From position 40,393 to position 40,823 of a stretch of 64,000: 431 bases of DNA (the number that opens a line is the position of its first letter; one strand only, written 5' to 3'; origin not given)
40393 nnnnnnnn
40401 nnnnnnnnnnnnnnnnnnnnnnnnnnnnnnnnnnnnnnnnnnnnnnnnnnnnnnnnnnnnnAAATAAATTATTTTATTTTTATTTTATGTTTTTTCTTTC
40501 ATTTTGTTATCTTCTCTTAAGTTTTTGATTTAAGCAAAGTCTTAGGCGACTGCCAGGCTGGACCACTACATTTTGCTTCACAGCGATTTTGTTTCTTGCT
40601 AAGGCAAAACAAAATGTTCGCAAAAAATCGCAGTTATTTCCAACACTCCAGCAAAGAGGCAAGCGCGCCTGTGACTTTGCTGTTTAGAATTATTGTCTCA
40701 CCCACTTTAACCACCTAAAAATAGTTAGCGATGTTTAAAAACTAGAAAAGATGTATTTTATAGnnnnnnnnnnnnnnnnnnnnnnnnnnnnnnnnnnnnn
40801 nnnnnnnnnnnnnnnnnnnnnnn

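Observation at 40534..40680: Y1: a 147-nt structured island homologous to Y2 (46191..46316), a second candidate RNA family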

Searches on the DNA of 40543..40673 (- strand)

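Call 87: build_rna_model(alignment_id=A3)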
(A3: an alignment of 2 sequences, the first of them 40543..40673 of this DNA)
Model R2 built from alignment A3 (2 sequences, 133 columns); structure: RNAalifold consensus.
model positions 133; base pairs 37; branch points 0; effective number of sequences 0.99; information 0.59 bits per position. Calibrated on 0.2 Mb of random sequence (short: E-values are rough).
structure used (alignment columns):
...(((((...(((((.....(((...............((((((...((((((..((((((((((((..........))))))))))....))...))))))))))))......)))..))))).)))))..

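Call 88: search_with_rna_model(model_id=R2, sources=[window, L010, L032, L040], filters=off, max_evalue=10, show_alignments=7)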
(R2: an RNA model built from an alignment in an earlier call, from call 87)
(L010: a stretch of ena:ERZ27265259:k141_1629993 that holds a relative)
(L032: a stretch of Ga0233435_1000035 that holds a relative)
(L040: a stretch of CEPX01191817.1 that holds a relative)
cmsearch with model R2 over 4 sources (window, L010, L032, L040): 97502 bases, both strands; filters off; matches with E-value up to 10: 10.
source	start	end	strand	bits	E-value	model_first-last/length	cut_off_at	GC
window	40542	40673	-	149.7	1.7e-31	1-133/133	no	0.46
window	46190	46318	-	146.1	1.1e-30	1-133/133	no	0.45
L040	118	228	+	23.3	0.0056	1-133/133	no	0.53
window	34383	34442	+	16.6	0.18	42-107/133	no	0.32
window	11282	11391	+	16.6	0.18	1-133/133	no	0.53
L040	7702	7770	-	11.7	2.3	1-133/133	no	0.32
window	2886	2910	-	10.9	3.6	60-87/133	no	0.36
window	17678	17754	+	10.3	4.8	1-133/133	no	0.25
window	9425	9507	+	10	5.4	1-133/133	no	0.31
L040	1922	2007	+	9.8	6.1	1-133/133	no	0.36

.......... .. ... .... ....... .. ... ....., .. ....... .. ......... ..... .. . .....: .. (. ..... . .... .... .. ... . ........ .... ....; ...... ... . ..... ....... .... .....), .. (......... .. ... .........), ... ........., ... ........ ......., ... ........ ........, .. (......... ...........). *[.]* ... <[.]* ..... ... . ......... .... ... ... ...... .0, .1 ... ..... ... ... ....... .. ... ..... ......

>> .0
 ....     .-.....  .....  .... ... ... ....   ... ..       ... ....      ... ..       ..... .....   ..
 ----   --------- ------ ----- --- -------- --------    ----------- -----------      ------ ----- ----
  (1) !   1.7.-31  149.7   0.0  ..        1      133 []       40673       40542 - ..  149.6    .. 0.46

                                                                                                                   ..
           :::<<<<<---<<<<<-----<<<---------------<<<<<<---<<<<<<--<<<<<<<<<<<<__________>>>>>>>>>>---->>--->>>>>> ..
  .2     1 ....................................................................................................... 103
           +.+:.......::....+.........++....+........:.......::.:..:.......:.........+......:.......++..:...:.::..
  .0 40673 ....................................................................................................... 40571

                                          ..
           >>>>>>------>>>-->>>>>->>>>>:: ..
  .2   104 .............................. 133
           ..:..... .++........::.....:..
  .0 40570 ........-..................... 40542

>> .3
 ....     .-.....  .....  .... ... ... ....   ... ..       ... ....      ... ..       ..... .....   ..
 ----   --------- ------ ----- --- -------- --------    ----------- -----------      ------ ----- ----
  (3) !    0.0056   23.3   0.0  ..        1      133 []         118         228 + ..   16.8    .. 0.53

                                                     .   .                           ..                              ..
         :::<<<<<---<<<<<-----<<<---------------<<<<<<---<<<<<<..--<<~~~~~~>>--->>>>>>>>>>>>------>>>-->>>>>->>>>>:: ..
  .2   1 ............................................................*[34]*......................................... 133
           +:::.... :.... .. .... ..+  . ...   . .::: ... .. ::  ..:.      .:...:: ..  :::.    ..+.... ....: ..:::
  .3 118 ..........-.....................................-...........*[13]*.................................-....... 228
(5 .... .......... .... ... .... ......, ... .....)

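Call 89: search_with_rna_model(model_id=R2, sources=[L045, L007, L008, L005, L044, L006], filters=off, max_evalue=5, show_alignments=3)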
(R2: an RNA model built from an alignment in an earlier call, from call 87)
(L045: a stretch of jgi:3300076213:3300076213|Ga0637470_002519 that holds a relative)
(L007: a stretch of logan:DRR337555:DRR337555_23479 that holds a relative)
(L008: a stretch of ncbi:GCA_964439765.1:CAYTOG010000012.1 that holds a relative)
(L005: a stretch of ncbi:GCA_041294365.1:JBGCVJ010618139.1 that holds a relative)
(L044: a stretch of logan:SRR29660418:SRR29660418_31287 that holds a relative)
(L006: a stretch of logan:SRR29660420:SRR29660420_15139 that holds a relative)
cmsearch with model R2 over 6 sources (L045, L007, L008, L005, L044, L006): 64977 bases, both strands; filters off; matches with E-value up to 5: 3.
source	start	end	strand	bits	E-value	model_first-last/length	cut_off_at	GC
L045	4930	5052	+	39.5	8.2e-07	1-133/133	no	0.53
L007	13324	13473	+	12.7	0.91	1-133/133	no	0.36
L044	6519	6615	+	10.8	2.4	1-133/133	no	0.36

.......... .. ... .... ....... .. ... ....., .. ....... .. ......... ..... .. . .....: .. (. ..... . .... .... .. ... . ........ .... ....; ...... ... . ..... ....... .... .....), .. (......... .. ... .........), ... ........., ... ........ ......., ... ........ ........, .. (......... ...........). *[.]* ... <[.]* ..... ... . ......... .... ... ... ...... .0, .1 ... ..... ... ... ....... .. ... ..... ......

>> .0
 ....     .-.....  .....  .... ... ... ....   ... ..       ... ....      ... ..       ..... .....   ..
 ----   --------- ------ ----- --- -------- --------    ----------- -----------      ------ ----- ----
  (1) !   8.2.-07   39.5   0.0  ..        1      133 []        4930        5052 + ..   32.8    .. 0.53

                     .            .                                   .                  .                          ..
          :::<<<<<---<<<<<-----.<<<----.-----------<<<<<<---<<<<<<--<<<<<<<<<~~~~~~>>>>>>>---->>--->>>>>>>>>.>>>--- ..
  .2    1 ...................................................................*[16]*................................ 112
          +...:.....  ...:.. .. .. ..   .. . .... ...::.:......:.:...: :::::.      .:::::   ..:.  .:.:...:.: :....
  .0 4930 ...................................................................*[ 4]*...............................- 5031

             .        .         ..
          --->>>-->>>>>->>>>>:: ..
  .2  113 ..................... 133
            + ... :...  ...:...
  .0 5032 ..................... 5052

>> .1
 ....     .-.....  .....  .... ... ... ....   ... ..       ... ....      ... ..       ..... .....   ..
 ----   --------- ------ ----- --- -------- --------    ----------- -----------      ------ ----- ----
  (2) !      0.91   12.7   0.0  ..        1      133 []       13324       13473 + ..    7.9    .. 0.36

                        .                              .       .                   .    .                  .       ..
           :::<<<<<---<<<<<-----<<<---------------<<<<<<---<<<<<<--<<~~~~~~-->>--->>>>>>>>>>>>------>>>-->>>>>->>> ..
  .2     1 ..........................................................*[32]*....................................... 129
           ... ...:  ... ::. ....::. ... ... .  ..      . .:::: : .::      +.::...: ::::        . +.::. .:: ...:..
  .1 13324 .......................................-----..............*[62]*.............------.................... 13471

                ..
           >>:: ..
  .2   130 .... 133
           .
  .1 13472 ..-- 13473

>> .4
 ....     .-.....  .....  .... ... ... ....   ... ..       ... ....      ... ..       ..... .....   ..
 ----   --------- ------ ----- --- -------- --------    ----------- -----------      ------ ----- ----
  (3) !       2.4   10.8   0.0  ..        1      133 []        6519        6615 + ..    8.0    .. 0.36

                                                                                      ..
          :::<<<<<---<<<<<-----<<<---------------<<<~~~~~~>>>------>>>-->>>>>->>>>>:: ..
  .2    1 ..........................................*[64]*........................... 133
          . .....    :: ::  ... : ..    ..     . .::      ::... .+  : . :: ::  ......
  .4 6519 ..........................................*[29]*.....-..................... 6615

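Call 93: search_with_rna_model(model_id=R2, sources=[window, L045, L040], filters=default, max_evalue=0.05, make_alignment=true)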
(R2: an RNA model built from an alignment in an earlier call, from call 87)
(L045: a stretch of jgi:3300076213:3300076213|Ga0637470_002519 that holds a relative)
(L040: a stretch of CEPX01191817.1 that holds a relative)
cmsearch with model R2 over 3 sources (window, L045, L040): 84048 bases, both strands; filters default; matches with E-value up to 0.05: 4.
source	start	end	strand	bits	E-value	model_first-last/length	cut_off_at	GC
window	40542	40673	-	149.7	1.5e-31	1-133/133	no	0.46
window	46190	46318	-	146.1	9.7e-31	1-133/133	no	0.45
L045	4930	5052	+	39.5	1.1e-06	1-133/133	no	0.53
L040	118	228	+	23.3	0.0049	1-133/133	no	0.53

Alignment A8: 4 matches aligned to the model, 144 columns, each read 5' to 3' on its own strand. Consensus structure (alignment columns), stored with it:
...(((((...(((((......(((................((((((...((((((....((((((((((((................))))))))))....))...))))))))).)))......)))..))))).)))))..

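Call 100: search_with_rna_model(model_id=R2, sources=[L049, L050], filters=off, max_evalue=2, show_alignments=2)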
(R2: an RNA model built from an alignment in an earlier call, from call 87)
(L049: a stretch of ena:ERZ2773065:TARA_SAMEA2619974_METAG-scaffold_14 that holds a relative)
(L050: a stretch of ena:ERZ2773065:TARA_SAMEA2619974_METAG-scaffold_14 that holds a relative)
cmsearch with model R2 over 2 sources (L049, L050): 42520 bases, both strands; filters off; matches with E-value up to 2: 2.
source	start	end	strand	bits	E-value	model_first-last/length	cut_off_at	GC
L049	19581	19714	+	81.6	1.7e-16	1-133/133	no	0.49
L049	8356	8380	+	10.9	1.6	60-87/133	no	0.36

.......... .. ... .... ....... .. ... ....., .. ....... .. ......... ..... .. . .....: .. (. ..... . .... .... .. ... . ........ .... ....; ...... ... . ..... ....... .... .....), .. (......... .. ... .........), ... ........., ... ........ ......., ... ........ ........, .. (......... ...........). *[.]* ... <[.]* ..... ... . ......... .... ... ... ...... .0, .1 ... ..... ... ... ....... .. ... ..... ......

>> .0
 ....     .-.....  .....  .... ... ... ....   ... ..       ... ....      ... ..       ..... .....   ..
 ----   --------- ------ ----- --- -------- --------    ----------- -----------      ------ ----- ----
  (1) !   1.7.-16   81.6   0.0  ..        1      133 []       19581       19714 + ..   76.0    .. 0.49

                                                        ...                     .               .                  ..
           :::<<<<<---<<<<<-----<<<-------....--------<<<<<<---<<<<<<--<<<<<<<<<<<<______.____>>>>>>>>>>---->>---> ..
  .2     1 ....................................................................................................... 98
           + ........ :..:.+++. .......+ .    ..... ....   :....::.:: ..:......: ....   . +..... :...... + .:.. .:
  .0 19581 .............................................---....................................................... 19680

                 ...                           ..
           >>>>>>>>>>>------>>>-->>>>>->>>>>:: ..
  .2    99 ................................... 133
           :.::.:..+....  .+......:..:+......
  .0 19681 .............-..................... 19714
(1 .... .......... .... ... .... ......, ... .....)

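Call 103: search_with_rna_model(model_id=R2, sources=[window, L045, L049], filters=default, max_evalue=0.0001, make_alignment=true)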
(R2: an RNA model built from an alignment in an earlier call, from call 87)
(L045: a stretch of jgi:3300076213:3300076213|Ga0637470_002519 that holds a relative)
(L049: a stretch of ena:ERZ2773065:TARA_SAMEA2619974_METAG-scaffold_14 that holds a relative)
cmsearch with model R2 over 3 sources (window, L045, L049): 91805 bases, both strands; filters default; matches with E-value up to 0.0001: 4.
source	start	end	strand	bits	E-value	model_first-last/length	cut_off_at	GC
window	40542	40673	-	149.7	1.6e-31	1-133/133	no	0.46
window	46190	46318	-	146.1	1.1e-30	1-133/133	no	0.45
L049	19581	19714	+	81.6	3.6e-16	1-133/133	no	0.49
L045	4930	5052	+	39.5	1.2e-06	1-133/133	no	0.53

Alignment A9: 4 matches aligned to the model, 147 columns, each read 5' to 3' on its own strand. Consensus structure (alignment columns), stored with it:
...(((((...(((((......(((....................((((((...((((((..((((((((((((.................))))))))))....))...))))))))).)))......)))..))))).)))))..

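Call 105: build_rna_model(alignment_id=A9)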
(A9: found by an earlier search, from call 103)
Model R3 built from alignment A9 (4 sequences, 147 columns); structure: stored with the alignment.
model positions 129; base pairs 37; branch points 0; effective number of sequences 1.39; information 0.589 bits per position. Calibrated on 0.2 Mb of random sequence (short: E-values are rough).
structure used (alignment columns):
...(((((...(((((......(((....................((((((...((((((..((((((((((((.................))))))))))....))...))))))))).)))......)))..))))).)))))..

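Call 107: search_with_rna_model(model_id=R3, sources=[window, L010, L032, L040], filters=off, max_evalue=5, show_alignments=0)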
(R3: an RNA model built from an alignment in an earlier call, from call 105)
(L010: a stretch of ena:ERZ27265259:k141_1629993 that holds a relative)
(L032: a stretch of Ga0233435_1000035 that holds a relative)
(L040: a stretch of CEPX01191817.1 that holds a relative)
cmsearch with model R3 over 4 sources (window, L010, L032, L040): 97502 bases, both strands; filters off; matches with E-value up to 5: 9.
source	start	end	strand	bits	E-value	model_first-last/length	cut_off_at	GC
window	40542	40673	-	131.5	3.3e-34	1-129/129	no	0.46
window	46190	46318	-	129.9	9.4e-34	1-129/129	no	0.45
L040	118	228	+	23.2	0.00074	1-129/129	no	0.53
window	34380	34449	+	17.3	0.034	39-111/129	no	0.36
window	11282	11391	+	16.2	0.068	1-129/129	no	0.53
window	2880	2912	-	12.2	0.89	58-90/129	no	0.39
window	47659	47709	-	11.7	1.3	46-100/129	no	0.33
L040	7702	7770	-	10.4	2.8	1-129/129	no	0.32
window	17678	17754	+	10.2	3.4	1-129/129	no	0.25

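Call 119: search_with_rna_model(model_id=R3, sources=[L051, L052, L053], filters=off, max_evalue=2, show_alignments=3)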
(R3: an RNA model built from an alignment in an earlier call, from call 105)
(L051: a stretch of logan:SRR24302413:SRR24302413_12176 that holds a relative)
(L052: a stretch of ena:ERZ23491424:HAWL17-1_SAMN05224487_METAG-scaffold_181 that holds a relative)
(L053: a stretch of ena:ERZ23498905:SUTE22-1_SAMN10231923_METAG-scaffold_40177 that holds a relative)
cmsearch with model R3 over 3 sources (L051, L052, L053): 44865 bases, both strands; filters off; matches with E-value up to 2: 2.
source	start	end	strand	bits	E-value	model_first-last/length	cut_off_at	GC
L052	20414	20468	-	13.5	0.19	1-129/129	no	0.25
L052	15418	15481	+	11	0.94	1-129/129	no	0.31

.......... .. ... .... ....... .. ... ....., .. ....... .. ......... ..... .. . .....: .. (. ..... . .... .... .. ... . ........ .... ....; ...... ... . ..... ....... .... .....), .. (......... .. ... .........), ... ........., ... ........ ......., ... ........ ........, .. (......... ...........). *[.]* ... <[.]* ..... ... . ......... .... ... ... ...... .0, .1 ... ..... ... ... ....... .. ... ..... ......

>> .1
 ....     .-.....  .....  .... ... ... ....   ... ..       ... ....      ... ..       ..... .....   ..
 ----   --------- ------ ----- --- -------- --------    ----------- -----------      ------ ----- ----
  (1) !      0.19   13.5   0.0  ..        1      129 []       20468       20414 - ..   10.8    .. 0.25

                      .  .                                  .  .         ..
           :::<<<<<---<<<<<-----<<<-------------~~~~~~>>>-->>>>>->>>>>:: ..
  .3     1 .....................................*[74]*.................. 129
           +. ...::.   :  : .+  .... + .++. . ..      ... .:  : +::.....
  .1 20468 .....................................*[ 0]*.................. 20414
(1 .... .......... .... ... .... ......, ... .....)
